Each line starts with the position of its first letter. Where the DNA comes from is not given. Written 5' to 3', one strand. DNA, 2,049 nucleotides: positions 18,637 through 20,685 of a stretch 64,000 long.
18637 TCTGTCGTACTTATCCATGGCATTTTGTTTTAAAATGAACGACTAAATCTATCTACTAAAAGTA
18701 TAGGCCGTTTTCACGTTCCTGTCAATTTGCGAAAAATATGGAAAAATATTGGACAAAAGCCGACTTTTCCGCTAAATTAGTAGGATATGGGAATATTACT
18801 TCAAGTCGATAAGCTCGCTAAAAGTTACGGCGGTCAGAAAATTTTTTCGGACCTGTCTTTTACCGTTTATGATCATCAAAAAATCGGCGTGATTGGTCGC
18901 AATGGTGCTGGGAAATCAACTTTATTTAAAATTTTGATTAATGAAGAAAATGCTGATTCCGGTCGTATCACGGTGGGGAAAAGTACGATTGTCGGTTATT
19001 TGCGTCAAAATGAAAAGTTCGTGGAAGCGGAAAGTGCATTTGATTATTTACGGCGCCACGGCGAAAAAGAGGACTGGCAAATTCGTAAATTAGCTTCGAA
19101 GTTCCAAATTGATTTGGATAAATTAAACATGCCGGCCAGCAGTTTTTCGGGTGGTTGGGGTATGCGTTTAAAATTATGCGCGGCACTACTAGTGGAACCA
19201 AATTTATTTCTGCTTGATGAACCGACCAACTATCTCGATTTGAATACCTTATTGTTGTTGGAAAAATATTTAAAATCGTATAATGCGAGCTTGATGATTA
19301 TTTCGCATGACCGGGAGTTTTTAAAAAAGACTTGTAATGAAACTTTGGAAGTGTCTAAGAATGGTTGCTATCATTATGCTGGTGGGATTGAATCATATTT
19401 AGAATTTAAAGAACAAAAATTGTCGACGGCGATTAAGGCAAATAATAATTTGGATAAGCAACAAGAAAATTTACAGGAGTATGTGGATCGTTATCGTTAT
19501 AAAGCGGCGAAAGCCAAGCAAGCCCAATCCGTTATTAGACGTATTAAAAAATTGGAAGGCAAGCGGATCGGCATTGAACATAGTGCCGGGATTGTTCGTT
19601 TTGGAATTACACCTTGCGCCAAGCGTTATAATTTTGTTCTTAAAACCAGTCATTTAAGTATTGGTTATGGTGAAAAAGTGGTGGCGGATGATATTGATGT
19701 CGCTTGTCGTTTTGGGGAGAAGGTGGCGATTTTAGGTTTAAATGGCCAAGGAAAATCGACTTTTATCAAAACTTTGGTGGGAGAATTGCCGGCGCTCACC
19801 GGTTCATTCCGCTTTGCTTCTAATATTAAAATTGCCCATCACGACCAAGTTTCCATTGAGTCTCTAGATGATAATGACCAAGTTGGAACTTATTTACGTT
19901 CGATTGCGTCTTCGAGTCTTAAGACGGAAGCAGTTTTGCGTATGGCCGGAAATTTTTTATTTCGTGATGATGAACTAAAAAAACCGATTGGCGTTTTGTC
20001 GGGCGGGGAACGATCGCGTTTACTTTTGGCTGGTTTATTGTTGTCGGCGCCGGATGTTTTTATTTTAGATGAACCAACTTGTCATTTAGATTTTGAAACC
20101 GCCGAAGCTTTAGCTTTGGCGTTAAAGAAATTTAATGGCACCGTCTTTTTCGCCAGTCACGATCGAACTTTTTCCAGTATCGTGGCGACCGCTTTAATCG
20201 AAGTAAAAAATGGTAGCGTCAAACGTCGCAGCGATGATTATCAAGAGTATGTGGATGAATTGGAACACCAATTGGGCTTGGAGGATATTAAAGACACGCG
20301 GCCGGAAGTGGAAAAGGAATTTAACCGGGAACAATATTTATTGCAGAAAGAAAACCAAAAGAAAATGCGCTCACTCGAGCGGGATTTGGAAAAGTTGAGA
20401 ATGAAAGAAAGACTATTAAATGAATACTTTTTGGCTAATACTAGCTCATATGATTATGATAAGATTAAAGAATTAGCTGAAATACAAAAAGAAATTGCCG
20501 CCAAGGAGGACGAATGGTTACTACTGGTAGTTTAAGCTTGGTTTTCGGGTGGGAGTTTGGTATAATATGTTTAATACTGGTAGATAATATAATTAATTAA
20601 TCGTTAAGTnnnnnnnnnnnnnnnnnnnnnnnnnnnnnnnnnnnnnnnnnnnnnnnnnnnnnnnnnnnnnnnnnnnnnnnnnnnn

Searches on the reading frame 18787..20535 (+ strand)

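Call 15: search_protein_families(library=pfam, proteins=[window:18787-20535:+], max_evalue=0.0001)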
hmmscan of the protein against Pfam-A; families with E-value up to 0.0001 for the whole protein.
window:18787-20535:+ (582 aa): 8 families
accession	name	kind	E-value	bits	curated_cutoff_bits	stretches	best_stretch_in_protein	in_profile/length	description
PF00005.33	ABC_tran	-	9.2e-46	156.3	25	2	21-148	2-137/137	ABC transporter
PF13304.12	AAA_21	-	2e-14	54.8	27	1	373-459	193-299/304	AAA domain, putative AbiEii toxin, Type IV TA system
PF12848.13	ABC_tran_Xtn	-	7.1e-14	52.1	25.9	1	187-257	1-71/85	ABC transporter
PF02463.25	SMC_N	-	2.1e-08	34.3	40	0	400-463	135-202/220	RecF/RecN/SMC N terminal domain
PF01926.29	MMR_HSR1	-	5.8e-08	33.3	21.9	0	32-56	1-24/113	50S ribosome-binding GTPase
PF13555.12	AAA_29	-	8e-06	26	27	0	31-47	23-39/61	P-loop containing region of AAA domain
PF03193.22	RsgA_GTPase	-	3.7e-05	24.1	30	0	31-61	107-137/174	RsgA GTPase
PF13401.12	AAA_22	-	8.5e-05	23.3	27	0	35-80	10-33/130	AAA domain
